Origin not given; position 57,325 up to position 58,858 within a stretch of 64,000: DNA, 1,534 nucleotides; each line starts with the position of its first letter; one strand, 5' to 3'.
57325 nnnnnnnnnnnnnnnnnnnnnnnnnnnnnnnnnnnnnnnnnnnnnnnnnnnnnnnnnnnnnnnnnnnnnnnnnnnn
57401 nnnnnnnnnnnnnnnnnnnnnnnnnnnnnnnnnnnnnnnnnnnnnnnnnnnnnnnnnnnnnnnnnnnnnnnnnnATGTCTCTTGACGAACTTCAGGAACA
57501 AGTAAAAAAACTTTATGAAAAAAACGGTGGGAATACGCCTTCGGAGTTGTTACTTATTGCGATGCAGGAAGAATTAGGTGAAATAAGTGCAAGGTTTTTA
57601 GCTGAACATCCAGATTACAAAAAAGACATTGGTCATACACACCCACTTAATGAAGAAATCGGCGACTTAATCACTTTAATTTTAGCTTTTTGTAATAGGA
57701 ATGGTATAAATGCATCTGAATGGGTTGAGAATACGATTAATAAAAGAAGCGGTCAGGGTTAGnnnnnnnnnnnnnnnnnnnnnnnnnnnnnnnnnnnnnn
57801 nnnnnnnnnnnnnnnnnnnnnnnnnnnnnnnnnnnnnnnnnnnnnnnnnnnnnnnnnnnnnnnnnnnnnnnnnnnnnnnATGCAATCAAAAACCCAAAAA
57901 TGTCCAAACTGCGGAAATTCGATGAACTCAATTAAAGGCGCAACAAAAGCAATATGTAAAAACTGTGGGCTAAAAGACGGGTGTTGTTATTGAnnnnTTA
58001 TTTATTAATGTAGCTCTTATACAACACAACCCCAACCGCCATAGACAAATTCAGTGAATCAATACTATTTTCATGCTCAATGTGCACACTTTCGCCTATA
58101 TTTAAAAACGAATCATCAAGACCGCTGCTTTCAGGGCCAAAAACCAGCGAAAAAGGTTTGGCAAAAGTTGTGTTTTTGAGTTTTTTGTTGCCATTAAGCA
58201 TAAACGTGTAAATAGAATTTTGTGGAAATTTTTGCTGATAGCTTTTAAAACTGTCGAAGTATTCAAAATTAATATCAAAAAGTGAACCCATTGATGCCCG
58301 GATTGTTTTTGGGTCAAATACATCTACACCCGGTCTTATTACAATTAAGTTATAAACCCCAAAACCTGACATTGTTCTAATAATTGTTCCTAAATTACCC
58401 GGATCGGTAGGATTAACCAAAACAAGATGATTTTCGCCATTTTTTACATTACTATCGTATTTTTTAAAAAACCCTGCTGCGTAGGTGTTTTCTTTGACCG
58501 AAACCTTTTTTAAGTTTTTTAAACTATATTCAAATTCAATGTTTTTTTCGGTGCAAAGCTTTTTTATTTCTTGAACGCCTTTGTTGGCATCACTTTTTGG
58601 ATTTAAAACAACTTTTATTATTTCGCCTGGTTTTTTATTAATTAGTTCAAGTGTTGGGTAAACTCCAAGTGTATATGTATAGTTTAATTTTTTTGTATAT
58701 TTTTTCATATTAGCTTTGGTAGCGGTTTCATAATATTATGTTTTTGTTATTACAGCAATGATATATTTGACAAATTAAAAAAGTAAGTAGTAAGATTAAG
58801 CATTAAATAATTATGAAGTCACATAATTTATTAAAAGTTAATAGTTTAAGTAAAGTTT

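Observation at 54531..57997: Low-GC six-gene block of small nucleotide-handling enzymes inserted at the 3' side of tRNA-Lys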

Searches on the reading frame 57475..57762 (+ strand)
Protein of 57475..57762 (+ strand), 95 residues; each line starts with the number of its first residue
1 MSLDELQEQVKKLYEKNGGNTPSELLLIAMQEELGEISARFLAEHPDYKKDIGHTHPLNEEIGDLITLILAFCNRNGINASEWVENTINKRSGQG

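Call 4: search_protein_families(library=pfam, proteins=[window:57475-57762:+], max_evalue=0.01)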
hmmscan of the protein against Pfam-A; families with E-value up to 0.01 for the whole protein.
window:57475-57762:+ (95 aa): 1 family
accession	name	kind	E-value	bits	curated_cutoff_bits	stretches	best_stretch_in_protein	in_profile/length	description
PF03819.22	MazG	-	0.00097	19.8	22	1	24-90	4-65/74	MazG nucleotide pyrophosphohydrolase domain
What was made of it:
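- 57475..57762 (+): MazG-like all-alpha NTP pyrophosphohydrolase (95 aa), after a 108-nt gap. PF03819 scores 19.8 bits, below the cut-off of 22 (call 4).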

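Call 8: search_protein_families(library=ncbifam, proteins=[window:57475-57762:+], max_evalue=0.001)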
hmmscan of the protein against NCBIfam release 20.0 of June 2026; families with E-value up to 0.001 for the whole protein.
window:57475-57762:+ (95 aa): 0 families

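Call 34: search_solved_structures(query=window:57475-57762:+, max_evalue=1)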
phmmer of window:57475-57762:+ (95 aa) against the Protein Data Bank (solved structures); distinct sequences matched with E-value up to 1: 4.
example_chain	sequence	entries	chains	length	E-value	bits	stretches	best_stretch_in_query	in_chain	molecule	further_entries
2gta_A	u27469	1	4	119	0.15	16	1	18-88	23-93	Hypothetical protein ypjD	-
5ie9_A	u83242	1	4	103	0.21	15.5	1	19-83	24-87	Nucleotide pyrophosphohydrolase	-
1vmg_A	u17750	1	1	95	0.84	13.6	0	2-84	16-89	Hypothetical protein SSO3215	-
7jve_A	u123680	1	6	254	0.87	13.5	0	23-55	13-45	DsbA family protein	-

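Call 52: search_protein_families(library=padloc, proteins=[window:57475-57762:+], max_evalue=0.01)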
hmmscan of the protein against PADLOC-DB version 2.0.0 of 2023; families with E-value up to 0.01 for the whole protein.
window:57475-57762:+ (95 aa): 0 families

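Call 53: search_protein_families(library=phrogs, proteins=[window:57475-57762:+], max_evalue=0.001)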
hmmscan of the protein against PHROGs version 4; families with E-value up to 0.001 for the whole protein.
window:57475-57762:+ (95 aa): 1 family
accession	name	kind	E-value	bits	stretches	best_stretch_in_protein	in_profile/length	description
phrog_715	-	other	0.00015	23.1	1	27-93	32-106/123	MazG-like pyrophosphatase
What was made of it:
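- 57475..57762 (+): PHROG MazG-like 1.5e-4 (call 53).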

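Call 71: predict_structure(protein=window:57475-57762:+)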
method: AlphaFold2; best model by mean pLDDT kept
length: 95 residues; sequences in the alignment: 1
mean_pLDDT: 66.2   pTM: 0.49
mean pLDDT of the five models: 66.2, 64.2, 58.3, 53.2, 51.0
residues with pLDDT >= 90: 0; 70-90: 44; 50-70: 45; < 50: 6
segments of 3 or more residues with pLDDT < 50: 92-95
pLDDT, mean of each block of 10 residues (from residue 1): 55 62 72 75 69 60 74 77 62 41
secondary structure, 60 per line:
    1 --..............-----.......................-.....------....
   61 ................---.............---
elements in order: H3-16 H22-44 H46-50 H57-76 H80-92

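Call 73: fold_search(model_id=the predicted structure, library=pdb)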
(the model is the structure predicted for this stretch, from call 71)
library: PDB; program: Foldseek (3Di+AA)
matches with E <= 10: 193; with E <= 0.001: 0
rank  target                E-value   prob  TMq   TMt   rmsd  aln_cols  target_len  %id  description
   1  2gta_B                1.4e-01  0.75  0.39  0.39  12.2        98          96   21  Crystal Structure of the putative pyrophosphatase YPJD from Bacillus subtilis. Northeast Structural Genomics Consortiu (released 2006-05-23)
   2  5e81_G5               9.9e-01  0.23  0.33  0.42   7.3        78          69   19  Structure of T. thermophilus 70S ribosome complex with mRNA and tRNALys in the A-site with wobble pair (released 2016-01-27)
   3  8rdu_B                1.0e+00  0.21  0.31  0.33   8.7        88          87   16  Conformational Landscape of the Type V-K CRISPR-associated TransposonIntegration Assembly CAST V-K composite map (released 2024-06-19)
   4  4v47_BO               1.1e+00  0.60  0.48  0.52   5.7        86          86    8  Real space refined coordinates of the 30S and 50S subunits fitted into the low resolution cryo-EM map of the EF-G.GTP (released 2014-07-09)
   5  7nhl_p                1.2e+00  0.44  0.46  0.49   5.8        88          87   20  VgaA-LC, an antibiotic resistance ABCF, in complex with 70S ribosome from Staphylococcus aureus (released 2021-05-05)
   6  6gsl_K8               1.3e+00  0.18  0.31  0.39   7.0        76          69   21  Structure of T. thermophilus 70S ribosome complex with mRNA, tRNAfMet and cognate tRNAArg in the A-site (released 2018-07-04)
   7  7obt_A                1.3e+00  0.11  0.25  0.14   9.3        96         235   19  Crystal structure of 14-3-3 sigma in complex with RIPK2 phosphopeptide and stabilizer Fusicoccin-A (released 2022-05-04)
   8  7nhm_p                1.5e+00  0.44  0.47  0.51   5.7        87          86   16  70S ribosome from Staphylococcus aureus (released 2021-05-05)
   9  6ha1_o                1.6e+00  0.41  0.48  0.53   5.3        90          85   18  Cryo-EM structure of a 70S Bacillus subtilis ribosome translating the ErmD leader peptide in complex with telithromyci (released 2018-08-29)
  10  7kma_F                1.7e+00  0.38  0.36  0.15   6.2        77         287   18  Crystal structure of eif2Balpha with a ligand. (released 2021-07-21)
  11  7kma_C                1.7e+00  0.38  0.34  0.14   5.9        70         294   18  Crystal structure of eif2Balpha with a ligand. (released 2021-07-21)
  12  7kma_A                1.9e+00  0.28  0.32  0.13   6.1        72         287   18  Crystal structure of eif2Balpha with a ligand. (released 2021-07-21)
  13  4v8i_D2               1.9e+00  0.12  0.29  0.35   6.8        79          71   23  Crystal structure of YfiA bound to the 70S ribosome. (released 2014-07-09)
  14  8btq_A                2.0e+00  0.13  0.29  0.15   8.7        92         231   16  Small molecule stabilizer for 14-3-3/ChREBP (Cmd1-soaking) (released 2024-05-01)
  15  7vlk_A                2.2e+00  0.30  0.34  0.14   6.0        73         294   18  eIF2B-SFSV NSs C2-imposed (released 2021-12-01)
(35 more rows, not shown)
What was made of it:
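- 57475..57762 (+): The structure model was too poor to use (calls 71, 73).
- Tried and rejected: Its fold search was uninformative: top hit YpjD at E 0.14 (calls 71, 73).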

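Call 87: search_protein_representatives(protein=window:57475-57762:+)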
Query: 95 residues. Proteins with E-value up to 0.001 (for the whole library): 50; up to 1e-10: 12; up to 1e-30: 0. The best 50 are listed.
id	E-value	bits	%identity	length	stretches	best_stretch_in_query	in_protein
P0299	4.3e-26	107.3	57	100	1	3-92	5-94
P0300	5.7e-25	103.7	61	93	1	5-94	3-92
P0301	1.6e-21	92.7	58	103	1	4-91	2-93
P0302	3.0e-17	79.0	48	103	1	3-92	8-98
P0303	3.1e-16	75.8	60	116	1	28-92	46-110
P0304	4.6e-16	75.2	44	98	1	6-93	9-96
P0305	2.8e-15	72.8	45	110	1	6-92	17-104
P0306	7.5e-14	68.2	58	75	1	39-95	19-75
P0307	6.3e-13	65.2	45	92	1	5-92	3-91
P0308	1.7e-12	63.9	43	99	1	5-90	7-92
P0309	2.5e-12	63.3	62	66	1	5-57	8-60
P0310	2.3e-11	60.2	39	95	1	3-91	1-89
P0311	1.8e-10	57.3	32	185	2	2-90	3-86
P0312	7.6e-08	48.9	51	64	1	30-94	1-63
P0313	1.4e-07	48.1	54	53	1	47-94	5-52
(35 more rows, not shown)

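Call 89: search_protein_families(library=pfam, alignment_id=A5, max_evalue=0.001)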
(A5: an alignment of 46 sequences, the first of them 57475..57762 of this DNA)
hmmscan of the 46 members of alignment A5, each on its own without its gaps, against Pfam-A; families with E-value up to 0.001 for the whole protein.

A. member 1, window:57475-57762:+ (95 aa): 1 family
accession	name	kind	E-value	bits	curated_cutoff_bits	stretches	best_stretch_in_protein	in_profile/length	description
PF03819.22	MazG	-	0.00097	19.8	22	0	24-90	4-65/74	MazG nucleotide pyrophosphohydrolase domain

B. families by the number of members that match (of 46 scanned): 6 families
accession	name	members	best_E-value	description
PF03819.22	MazG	23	2.6e-10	MazG nucleotide pyrophosphohydrolase domain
PF12643.12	MazG-like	6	3.5e-06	MazG-like family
PF01503.22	PRA-PH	5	2.6e-05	Phosphoribosyl-ATP pyrophosphohydrolase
PF07355.17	GRDB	1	1.1e-13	Glycine/sarcosine/betaine reductase selenoprotein B (GRDB)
PF08271.17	Zn_Ribbon_TF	1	0.00017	TFIIB zinc-binding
PF14354.12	Lar_restr_allev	1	0.00063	Restriction alleviation protein Lar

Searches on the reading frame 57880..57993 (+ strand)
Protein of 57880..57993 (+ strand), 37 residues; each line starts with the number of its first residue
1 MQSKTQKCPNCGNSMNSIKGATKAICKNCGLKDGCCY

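Call 52: search_protein_families(library=padloc, proteins=[window:57880-57993:+], max_evalue=0.01)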
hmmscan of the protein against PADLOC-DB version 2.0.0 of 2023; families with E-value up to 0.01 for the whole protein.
window:57880-57993:+ (37 aa): 1 family
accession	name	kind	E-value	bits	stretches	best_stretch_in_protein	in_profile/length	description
PDLC01691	Cas12f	-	0.0041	15.1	1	4-31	287-313/332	CAS-V-F; effector__SPE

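Call 53: search_protein_families(library=phrogs, proteins=[window:57880-57993:+], max_evalue=0.001)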
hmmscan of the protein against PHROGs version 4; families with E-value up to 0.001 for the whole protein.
window:57880-57993:+ (37 aa): 0 families

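Call 91: search_protein_families(library=pfam, proteins=[window:57880-57993:+], max_evalue=0.01)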
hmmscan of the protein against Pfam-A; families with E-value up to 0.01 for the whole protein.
window:57880-57993:+ (37 aa): 5 families
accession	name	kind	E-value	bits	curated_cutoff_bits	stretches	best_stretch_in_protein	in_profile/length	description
PF13248.11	Zn_ribbon_3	-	0.00062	19.6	27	0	5-13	2-10/26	zinc-ribbon domain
PF08271.17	Zn_Ribbon_TF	-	0.0013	18.6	29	1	7-32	2-28/43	TFIIB zinc-binding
PF24460.1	DUF7575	-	0.0021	17.8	28.5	0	4-15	2-13/28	Domain of unknown function (DUF7575)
PF07282.18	Cas12f1-like_TNB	-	0.0058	17.2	26.3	1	5-32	28-49/60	Cas12f1-like, TNB domain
PF09297.16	Zn_ribbon_NUD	-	0.0066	16.6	24.8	1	8-31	6-29/32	NADH pyrophosphatase zinc ribbon domain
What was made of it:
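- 57880..57993 (+): Possible seventh gene: an uncalled 37-aa CxxC...CxxC zinc-ribbon ORF. Zinc-ribbon Pfam hits are weak (call 91).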

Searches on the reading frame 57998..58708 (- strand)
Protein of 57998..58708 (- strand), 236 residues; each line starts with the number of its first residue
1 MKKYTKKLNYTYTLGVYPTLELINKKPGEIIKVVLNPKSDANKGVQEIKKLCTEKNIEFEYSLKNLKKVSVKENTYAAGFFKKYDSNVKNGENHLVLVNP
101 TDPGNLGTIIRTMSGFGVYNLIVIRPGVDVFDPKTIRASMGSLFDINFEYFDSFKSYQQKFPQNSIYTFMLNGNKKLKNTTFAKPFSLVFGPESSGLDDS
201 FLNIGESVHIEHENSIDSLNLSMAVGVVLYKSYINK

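Call 4: search_protein_families(library=pfam, proteins=[window:57998-58708:-], max_evalue=0.01)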
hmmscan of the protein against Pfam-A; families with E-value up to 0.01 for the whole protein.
window:57998-58708:- (236 aa): 1 family
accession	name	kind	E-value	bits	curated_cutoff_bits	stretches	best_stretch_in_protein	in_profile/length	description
PF00588.24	SpoU_methylase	-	2.2e-32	112.6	29.7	1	94-230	3-142/142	SpoU rRNA Methylase family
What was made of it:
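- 57998..58708 (-): SpoU-family RNA 2'-O-methyltransferase, the conserved right-hand flank of the slot. PF00588 2.2e-32 (call 4).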

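Call 8: search_protein_families(library=ncbifam, proteins=[window:57998-58708:-], max_evalue=0.001)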
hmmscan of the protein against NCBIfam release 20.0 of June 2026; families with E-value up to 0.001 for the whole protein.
window:57998-58708:- (236 aa): 12 families
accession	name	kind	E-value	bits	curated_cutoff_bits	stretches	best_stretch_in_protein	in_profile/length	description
TIGR00186.1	rRNA_methyl_3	equivalog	2.4e-20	73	160.15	1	81-232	80-236/240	23S rRNA (guanosine(2251)-2'-O)-methyltransferase RlmB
TIGR00185.1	tRNA_yibK_trmL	equivalog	7.1e-15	55.2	190.6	1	94-231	3-143/154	tRNA (uridine(34)/cytosine(34)/5-carboxymethylaminomethyluridine(34)-2'-O)-methyltransferase TrmL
TIGR00050.1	rRNA_methyl_1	subfamily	1.1e-11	45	167.15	2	95-141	7-51/233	TrmJ/YjtD family RNA methyltransferase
NF008117.0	PRK10864.1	equivalog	1e-10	41.3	267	1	87-231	191-337/344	tRNA/rRNA methyltransferase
NF000477.1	NshR_TsnR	equivalog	5.5e-10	39.1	425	1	92-231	115-259/266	NshR/TsnR family 23S rRNA methyltransferase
NF041077.1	tRNAmeth_TrmJ_Sulfolob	equivalog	2.3e-08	34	350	1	95-233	4-152/229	tRNA (cytidine-2'-O-)-methyltransferase TrmJ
NF007683.0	PRK10358.1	equivalog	3.6e-08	33.5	282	1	94-233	3-145/157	tRNA (uridine(34)/cytosine(34)/5-carboxymethylaminomethyluridine(34)-2'-O)-methyltransferase TrmL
NF011694.0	PRK15114.1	equivalog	1.2e-07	31.6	280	0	181-231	104-155/246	tRNA (cytosine(32)/uridine(32)-2'-O)-methyltransferase TrmJ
NF007752.0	PRK10433.1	equivalog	4.4e-06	26.3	212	0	94-231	4-154/228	tRNA/rRNA methyltransferase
NF008386.0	PRK11181.1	equivalog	5e-06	26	366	1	95-231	98-237/244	23S rRNA (guanosine(2251)-2'-O)-methyltransferase RlmB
NF000035.1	nosihep_NshR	exception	2.2e-05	24.1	500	1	95-231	119-259/274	NshR family nosiheptide/thiostrepton resistance 23S rRNA methyltransferase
NF008295.0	PRK11081.1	equivalog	5.6e-05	22.8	227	1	102-231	29-160/230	tRNA (guanosine(18)-2'-O)-methyltransferase TrmH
